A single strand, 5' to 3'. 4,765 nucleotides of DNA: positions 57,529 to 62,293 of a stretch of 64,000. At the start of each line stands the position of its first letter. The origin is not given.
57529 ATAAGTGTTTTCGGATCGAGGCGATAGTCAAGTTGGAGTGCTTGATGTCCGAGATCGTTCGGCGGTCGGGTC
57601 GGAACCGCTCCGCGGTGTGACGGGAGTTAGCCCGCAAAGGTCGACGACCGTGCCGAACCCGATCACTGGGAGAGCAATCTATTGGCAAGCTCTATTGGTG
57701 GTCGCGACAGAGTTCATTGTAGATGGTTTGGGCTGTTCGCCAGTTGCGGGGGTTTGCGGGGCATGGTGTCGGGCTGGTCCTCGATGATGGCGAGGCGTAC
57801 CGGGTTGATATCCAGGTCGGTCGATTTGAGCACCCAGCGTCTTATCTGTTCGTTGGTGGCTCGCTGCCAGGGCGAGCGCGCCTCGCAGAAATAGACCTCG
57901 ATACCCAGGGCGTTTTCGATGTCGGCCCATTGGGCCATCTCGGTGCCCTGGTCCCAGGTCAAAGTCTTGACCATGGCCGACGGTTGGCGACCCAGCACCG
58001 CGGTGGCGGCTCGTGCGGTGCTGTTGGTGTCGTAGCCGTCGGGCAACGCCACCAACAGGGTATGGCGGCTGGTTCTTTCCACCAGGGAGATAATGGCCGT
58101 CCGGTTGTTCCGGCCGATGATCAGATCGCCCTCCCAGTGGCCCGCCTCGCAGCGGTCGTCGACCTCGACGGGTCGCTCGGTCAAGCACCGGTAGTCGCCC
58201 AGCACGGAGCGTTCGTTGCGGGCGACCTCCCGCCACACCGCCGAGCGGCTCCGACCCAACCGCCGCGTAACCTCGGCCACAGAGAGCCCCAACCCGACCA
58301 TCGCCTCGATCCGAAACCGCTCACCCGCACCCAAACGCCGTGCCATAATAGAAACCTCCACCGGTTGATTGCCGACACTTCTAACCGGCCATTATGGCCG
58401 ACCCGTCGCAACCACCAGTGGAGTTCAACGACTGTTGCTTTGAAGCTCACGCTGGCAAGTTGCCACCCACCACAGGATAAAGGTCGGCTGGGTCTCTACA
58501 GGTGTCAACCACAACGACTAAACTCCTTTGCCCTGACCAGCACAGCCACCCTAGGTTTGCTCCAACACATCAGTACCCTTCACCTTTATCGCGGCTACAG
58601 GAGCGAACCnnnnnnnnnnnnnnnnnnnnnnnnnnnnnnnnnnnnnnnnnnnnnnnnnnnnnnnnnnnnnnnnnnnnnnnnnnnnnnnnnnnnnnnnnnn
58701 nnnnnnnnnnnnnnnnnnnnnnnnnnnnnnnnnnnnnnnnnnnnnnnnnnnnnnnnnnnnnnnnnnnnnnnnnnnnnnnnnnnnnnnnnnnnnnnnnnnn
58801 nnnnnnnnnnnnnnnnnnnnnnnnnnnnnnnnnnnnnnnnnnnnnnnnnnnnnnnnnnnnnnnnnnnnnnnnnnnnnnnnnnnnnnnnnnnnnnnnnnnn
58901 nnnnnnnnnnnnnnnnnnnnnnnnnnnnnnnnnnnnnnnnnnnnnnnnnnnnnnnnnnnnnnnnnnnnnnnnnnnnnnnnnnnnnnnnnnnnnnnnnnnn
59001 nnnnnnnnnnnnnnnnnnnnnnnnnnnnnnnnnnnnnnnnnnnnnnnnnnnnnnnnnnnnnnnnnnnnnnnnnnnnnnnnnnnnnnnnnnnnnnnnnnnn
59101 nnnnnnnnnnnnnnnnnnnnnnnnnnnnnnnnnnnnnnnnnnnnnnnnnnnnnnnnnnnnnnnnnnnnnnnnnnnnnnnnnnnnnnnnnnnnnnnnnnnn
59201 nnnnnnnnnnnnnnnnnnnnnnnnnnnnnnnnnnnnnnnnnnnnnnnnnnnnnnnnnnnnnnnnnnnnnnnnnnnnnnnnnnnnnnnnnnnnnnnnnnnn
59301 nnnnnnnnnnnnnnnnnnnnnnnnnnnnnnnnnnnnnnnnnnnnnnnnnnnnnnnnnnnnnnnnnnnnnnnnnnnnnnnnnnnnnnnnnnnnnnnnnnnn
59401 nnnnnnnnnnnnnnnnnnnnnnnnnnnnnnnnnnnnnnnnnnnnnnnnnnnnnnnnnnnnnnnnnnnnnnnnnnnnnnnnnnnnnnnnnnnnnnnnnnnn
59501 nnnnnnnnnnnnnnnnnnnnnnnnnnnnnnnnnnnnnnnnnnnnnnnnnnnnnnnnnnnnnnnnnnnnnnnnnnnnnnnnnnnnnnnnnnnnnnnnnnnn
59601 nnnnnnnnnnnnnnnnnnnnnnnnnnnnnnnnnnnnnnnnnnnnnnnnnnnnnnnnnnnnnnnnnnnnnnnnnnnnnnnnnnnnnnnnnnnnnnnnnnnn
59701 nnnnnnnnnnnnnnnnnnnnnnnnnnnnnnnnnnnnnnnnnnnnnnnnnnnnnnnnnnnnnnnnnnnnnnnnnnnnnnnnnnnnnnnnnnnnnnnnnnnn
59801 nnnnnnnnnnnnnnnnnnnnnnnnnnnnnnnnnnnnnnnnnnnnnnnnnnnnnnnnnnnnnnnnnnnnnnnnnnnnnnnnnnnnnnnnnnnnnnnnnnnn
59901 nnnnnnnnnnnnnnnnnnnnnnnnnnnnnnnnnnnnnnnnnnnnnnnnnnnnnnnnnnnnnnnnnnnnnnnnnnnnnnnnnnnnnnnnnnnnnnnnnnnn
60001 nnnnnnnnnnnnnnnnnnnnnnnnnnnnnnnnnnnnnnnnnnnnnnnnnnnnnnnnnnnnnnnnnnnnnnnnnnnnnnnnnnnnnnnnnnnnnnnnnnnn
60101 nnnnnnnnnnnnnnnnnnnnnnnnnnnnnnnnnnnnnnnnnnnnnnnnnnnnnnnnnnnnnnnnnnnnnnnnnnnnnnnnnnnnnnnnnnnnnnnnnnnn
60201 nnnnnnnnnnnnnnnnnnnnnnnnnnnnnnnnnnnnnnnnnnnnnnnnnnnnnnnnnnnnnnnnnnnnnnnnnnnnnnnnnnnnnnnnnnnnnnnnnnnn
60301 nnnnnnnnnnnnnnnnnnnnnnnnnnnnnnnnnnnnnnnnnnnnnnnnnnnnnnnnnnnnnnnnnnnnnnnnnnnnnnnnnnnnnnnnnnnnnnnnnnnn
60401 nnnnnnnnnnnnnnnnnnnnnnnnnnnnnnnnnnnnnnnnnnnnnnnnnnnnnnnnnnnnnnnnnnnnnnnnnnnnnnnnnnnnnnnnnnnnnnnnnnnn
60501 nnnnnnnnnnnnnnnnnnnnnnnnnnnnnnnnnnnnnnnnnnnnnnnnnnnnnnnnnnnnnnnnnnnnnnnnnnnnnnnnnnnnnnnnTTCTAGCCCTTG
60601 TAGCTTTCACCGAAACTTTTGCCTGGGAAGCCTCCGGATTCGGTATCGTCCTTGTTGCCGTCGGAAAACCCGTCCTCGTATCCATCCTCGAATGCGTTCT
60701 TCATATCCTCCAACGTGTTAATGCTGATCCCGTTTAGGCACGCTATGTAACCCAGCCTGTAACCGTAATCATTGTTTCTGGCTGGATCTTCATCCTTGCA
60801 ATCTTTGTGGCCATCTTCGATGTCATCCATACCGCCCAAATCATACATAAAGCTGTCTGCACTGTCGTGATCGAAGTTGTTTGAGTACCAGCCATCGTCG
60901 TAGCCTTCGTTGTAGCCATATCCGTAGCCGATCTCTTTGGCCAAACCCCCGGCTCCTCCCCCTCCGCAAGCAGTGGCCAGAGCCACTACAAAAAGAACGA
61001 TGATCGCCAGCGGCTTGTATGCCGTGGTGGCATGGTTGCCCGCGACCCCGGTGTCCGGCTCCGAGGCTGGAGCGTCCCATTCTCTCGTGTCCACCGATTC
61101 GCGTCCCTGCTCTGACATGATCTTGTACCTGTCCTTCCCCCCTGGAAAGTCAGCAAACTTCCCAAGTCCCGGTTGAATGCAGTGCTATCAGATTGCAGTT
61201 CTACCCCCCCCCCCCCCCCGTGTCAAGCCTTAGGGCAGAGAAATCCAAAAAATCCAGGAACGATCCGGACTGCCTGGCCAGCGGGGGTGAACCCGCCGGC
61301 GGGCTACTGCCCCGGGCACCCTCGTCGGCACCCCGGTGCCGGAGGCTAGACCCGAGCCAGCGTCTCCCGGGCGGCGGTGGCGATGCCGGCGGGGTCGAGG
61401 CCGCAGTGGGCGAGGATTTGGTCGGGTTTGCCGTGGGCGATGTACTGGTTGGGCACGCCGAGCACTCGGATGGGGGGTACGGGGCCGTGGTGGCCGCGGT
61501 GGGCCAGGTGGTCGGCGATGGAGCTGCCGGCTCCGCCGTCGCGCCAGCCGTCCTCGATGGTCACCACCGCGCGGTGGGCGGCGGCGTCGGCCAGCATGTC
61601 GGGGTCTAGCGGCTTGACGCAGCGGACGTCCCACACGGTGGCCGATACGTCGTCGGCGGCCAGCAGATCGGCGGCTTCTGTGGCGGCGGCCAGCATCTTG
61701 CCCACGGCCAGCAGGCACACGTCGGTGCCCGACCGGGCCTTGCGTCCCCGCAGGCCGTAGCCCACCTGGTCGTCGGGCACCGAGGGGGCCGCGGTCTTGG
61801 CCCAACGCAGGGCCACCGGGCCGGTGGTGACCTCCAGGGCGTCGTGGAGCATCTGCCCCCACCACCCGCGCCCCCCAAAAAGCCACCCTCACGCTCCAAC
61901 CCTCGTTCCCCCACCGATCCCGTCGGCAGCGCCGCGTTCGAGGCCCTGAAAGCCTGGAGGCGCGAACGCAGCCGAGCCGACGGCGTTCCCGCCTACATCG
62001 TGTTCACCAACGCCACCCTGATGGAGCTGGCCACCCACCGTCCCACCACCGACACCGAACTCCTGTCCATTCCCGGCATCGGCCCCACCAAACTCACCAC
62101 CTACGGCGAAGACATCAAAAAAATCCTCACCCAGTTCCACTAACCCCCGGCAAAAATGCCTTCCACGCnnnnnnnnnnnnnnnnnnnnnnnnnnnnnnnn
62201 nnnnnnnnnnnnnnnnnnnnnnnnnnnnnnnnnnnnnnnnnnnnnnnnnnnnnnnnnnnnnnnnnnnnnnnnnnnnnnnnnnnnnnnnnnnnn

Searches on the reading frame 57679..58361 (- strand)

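Call 27: search_protein_families(library=pfam, proteins=[window:57714-58361:-, window:57679-58236:-], max_evalue=0.01)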
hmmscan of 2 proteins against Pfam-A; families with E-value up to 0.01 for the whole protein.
window:57714-58361:- (215 aa): 3 families
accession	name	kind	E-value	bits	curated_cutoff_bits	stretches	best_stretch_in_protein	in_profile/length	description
PF00665.32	rve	-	1.1e-11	45.4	32.6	1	71-164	3-102/102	Integrase core domain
PF13936.12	HTH_38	-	5.3e-07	29.7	27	1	8-49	3-44/44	Helix-turn-helix domain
PF13384.12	HTH_23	-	0.00019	21.6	24.6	1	25-49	17-42/50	Homeodomain-like domain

window:57679-58236:- (185 aa): 0 families

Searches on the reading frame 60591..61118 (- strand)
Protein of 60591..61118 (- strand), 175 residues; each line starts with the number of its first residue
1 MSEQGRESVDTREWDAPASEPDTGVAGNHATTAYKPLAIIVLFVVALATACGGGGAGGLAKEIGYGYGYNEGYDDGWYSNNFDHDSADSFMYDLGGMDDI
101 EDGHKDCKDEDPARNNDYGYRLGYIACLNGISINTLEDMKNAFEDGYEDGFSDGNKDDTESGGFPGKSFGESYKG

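Call 7: search_protein_families(library=pfam, proteins=[window:60591-61118:-], max_evalue=0.01)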
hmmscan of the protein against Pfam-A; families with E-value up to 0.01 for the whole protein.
window:60591-61118:- (175 aa): 0 families

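Call 10: find_encoding_contigs(protein=window:60591-61118:-, flank=3000, max_places=10)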
Protein window:60591-61118:- (175 aa): no gene with exactly this product is on record in the collection.

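Call 37: find_homologous_proteins(query=window:60591-61118:-)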
Query window:60591-61118:- (175 aa): 1 proteins with E <= 0.001 among 564 candidates.
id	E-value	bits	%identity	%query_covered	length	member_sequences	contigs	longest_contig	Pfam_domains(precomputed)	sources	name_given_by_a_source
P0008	9.2e-114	396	100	100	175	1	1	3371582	-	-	-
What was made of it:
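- Tried and rejected: The 175-aa protein has no homologue among 5.8 billion proteins, so the right-hand promoter cannot be compared across species (call 37).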

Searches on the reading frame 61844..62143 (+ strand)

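Call 27: search_protein_families(library=pfam, proteins=[window:61844-62143:+], max_evalue=0.01)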
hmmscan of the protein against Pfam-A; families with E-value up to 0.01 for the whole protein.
window:61844-62143:+ (99 aa): 1 family
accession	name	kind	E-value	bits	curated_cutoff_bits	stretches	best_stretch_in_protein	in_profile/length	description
PF00570.28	HRDC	-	1.7e-22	79.6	23.8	1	30-94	3-67/68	HRDC domain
